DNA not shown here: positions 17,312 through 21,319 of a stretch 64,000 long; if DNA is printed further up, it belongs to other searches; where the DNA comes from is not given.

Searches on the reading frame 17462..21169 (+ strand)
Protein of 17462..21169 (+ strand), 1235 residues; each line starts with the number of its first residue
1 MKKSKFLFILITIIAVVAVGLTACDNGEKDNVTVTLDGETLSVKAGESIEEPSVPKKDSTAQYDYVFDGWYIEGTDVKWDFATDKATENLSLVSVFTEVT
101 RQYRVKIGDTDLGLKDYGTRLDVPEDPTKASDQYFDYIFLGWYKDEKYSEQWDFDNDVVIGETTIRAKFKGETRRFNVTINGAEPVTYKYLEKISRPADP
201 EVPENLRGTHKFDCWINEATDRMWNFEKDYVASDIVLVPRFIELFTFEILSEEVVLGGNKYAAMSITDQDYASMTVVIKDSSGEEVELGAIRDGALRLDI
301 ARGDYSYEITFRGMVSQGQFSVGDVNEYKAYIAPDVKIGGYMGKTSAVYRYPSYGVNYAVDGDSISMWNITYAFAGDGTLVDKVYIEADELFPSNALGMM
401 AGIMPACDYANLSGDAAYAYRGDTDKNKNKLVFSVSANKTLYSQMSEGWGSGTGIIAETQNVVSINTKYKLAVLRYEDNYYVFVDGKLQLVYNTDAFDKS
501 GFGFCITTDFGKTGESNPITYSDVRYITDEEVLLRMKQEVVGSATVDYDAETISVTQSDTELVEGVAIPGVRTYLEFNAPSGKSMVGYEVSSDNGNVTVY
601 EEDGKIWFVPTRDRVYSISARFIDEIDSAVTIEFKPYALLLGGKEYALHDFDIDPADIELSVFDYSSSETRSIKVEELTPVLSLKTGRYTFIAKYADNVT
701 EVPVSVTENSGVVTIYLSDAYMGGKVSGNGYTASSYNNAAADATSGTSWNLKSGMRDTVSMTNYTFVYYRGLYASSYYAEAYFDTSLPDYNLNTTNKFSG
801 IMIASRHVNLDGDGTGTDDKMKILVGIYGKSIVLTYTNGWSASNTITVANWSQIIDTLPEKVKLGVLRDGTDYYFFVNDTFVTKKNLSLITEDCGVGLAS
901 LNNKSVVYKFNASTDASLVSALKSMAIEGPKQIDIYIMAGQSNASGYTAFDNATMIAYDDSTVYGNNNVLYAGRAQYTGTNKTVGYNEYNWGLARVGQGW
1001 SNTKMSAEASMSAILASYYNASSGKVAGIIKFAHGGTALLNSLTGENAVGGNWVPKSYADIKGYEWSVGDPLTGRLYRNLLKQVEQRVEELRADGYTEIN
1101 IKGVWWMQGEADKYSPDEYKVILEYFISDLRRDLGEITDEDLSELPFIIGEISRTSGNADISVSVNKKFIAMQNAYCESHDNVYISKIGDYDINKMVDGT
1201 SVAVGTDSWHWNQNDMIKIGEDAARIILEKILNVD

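Call 7: search_protein_families(library=pfam, proteins=[window:17462-21169:+], max_evalue=0.001)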
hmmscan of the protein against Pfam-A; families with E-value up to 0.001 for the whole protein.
window:17462-21169:+ (1235 aa): 2 families
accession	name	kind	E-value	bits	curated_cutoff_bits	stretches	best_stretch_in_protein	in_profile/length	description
PF03629.24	SASA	-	2.2e-18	67.1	24.8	1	933-1227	2-224/226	Carbohydrate esterase, sialic acid-specific acetylesterase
PF09479.16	Flg_new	-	1.3e-15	57.7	27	2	116-168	17-65/65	Listeria-Bacteroides repeat domain (List_Bact_rpt)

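Call 67: search_protein_families(library=ncbifam, proteins=[window:17462-21169:+], max_evalue=0.001)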
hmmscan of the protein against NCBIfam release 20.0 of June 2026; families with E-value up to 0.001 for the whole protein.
window:17462-21169:+ (1235 aa): 1 family
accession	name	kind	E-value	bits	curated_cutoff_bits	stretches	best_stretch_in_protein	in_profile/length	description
TIGR02543.1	List_Bact_rpt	repeat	0.00036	20.8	20.95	0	64-93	5-37/44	TIGR02543 family repeat protein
